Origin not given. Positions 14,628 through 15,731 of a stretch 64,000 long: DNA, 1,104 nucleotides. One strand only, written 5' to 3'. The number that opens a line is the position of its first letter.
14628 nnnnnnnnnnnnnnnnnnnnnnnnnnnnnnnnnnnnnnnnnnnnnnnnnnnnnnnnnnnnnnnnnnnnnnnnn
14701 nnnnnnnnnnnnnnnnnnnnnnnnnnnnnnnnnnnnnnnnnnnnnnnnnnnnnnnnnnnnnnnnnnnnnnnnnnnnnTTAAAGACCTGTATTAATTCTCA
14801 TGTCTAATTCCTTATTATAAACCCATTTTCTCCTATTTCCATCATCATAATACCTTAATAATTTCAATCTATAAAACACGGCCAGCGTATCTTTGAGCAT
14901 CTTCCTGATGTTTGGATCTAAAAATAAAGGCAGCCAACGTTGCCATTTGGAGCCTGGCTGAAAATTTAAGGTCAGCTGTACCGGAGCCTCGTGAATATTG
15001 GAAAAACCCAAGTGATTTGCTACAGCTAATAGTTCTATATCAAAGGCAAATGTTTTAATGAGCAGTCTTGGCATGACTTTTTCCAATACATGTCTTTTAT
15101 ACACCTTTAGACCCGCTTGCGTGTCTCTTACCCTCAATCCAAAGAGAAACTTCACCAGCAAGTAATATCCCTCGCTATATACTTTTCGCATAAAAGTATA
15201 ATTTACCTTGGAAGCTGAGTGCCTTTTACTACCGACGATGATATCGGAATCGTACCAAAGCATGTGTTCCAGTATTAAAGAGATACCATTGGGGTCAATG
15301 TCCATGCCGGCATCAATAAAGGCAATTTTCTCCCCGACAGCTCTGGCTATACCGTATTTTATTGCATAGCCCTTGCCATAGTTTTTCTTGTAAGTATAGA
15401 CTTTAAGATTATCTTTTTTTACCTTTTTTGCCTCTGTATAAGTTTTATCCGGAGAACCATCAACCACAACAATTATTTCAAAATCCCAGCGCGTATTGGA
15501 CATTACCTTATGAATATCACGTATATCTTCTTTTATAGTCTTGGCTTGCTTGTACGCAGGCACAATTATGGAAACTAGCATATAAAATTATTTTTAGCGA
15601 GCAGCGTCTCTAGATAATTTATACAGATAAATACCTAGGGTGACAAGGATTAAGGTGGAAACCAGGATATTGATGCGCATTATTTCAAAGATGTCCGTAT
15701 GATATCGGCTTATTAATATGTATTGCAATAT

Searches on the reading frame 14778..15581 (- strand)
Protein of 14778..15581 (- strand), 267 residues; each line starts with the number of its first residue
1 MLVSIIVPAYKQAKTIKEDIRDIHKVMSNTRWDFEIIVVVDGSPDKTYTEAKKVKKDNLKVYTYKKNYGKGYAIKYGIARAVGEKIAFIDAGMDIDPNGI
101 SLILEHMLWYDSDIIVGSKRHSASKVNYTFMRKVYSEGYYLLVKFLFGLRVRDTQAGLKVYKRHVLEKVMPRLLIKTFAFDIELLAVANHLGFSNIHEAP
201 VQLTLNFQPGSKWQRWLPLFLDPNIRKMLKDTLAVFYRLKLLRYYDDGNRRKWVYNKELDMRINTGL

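Call 3: search_protein_families(library=pfam, proteins=[window:14778-15581:-], max_evalue=0.01)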
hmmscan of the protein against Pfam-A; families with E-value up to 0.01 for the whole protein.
window:14778-15581:- (267 aa): 3 families
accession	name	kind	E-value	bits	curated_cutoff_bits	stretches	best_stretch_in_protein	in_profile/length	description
PF00535.33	Glycos_transf_2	-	8.6e-23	81.5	23.3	1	4-169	1-167/168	Glycosyl transferase family 2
PF10111.15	Glyco_tranf_2_2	-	3.3e-09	37.1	27.3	1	4-92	1-91/276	Glycosyltransferase like family 2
PF13641.12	Glyco_tranf_2_3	-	5.4e-05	23.8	27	1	3-102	3-106/230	Glycosyltransferase like family 2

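Call 4: search_protein_families(library=ncbifam, proteins=[window:14778-15581:-], max_evalue=0.01)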
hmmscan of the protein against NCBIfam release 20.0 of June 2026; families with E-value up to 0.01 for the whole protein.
window:14778-15581:- (267 aa): 23 families
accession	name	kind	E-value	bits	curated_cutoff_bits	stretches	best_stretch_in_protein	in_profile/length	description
NF047588.1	GlcsyltransPgfSStrep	equivalog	4e-15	55.8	500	1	1-170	1-168/308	glycosyltransferase PgfS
TIGR03937.1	PgaC_IcaA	equivalog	1.1e-13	51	422.3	1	2-108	46-151/407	poly-beta-1,6-N-acetyl-D-glucosamine synthase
NF058614.1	PPMAGASynPpgS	equivalog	1.3e-12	47.7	370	1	4-204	3-197/226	polyprenyl-phospho-N-acetylgalactosaminyl synthase PpgS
NF007986.1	PRK10714.1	equivalog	2e-12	46.8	529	1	3-170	8-173/316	undecaprenyl-phosphate 4-deoxy-4-formamido-L-arabinose transferase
NF041875.1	EPS_EpsD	equivalog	6.5e-11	42.2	370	1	3-110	1-107/325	exopolysaccharide biosynthesis glycosyltransferase EpsD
NF010496.0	PRK13915.1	equivalog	1.4e-10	40.8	262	1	3-109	33-144/307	glucosyl-3-phosphoglycerate synthase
TIGR04283.1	glyco_like_mftF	equivalog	8.3e-10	38.6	182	1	3-103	1-93/221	TIGR04283 family arsenosugar biosynthesis glycosyltransferase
NF007482.0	PRK10073.1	equivalog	1.2e-09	37.6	423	1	2-108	7-111/334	glycosyltransferase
NF047683.1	TeichurnBiosyTuaG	equivalog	2e-09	37.4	400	1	2-98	7-102/252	teichuronic acid biosynthesis protein TuaG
TIGR04182.1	glyco_TIGR04182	equivalog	7.5e-09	35.4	325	1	3-184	2-170/293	S-layer glycoprotein N-glycosyltransferase AglJ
NF038299.1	EPS_HpsN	equivalog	2e-07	30.3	425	1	2-100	2-99/317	hormogonium polysaccharide biosynthesis glycosyltransferase HpsN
NF041391.1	DPhHxTase_Halo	equivalog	6.1e-07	28.6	375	1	9-170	3-154/213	dolichyl-phosphate hexose transferase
TIGR03111.1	glyc2_xrt_Gpos1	hypoth_equivalog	1.4e-06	27.4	363.95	1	3-106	51-155/439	TIGR03111 family XrtG-associated glycosyltransferase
NF050050.1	ProtGlycPglI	equivalog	1.8e-06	27.5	500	1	3-106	4-107/306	GalNAc(5)-diNAcBac-PP-undecaprenol beta-1,3-glucosyltransferase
NF038302.1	EPS_HpsE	equivalog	2.1e-06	26.9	300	1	3-92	3-96/307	hormogonium polysaccharide biosynthesis glycosyltransferase HpsE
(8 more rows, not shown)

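Call 63: search_solved_structures(query=window:14778-15581:-, max_evalue=0.001)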
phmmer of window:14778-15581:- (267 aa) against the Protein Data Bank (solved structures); distinct sequences matched with E-value up to 0.001: 16.
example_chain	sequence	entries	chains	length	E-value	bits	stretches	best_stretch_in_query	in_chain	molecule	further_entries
5mlz_A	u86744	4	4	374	3.3e-13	53.2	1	1-169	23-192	Dolichol monophosphate mannose synthase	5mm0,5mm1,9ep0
9hwj_A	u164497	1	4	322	1.1e-09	41.7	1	3-170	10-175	Undecaprenyl-phosphate 4-deoxy-4-formamido-L-arabinose transferase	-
2z87_A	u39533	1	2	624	4e-09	39.9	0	3-128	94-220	Chondroitin synthase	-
2z86_A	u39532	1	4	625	4e-09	39.9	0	3-128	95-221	Chondroitin synthase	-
5ekp_C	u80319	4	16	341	1.1e-08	38.4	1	3-168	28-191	Uncharacterized glycosyltransferase sll0501 | Glycosyltransferase sll0501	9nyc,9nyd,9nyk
5eke_A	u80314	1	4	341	1.2e-08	38.3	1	3-168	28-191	Uncharacterized glycosyltransferase sll0501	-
9nye_A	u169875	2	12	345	1.2e-08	38.3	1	3-168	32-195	Glycosyltransferase sll0501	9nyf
6p61_A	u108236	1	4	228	1.3e-07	34.9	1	3-110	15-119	Glycosyltransferase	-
3bcv_A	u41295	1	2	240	3.2e-07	33.6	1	3-123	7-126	Putative glycosyltransferase protein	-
9bhc_C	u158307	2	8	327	1.2e-06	31.7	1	3-170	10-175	Undecaprenyl-phosphate 4-deoxy-4-formamido-L-arabinose transferase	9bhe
8vxh_A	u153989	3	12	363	1.6e-06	31.3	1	3-170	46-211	Undecaprenyl-phosphate 4-deoxy-4-formamido-L-arabinose transferase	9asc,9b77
5hea_A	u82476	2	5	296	3.4e-06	30.3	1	2-139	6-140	Putative glycosyltransferase (GalT1)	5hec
9omj_A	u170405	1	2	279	1.3e-05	28.4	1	3-106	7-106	Glycosyltransferase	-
9omm_A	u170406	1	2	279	1.3e-05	28.4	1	3-106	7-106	Glycosyltransferase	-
9omh_A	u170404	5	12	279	1.3e-05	28.4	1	3-106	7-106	Glycosyltransferase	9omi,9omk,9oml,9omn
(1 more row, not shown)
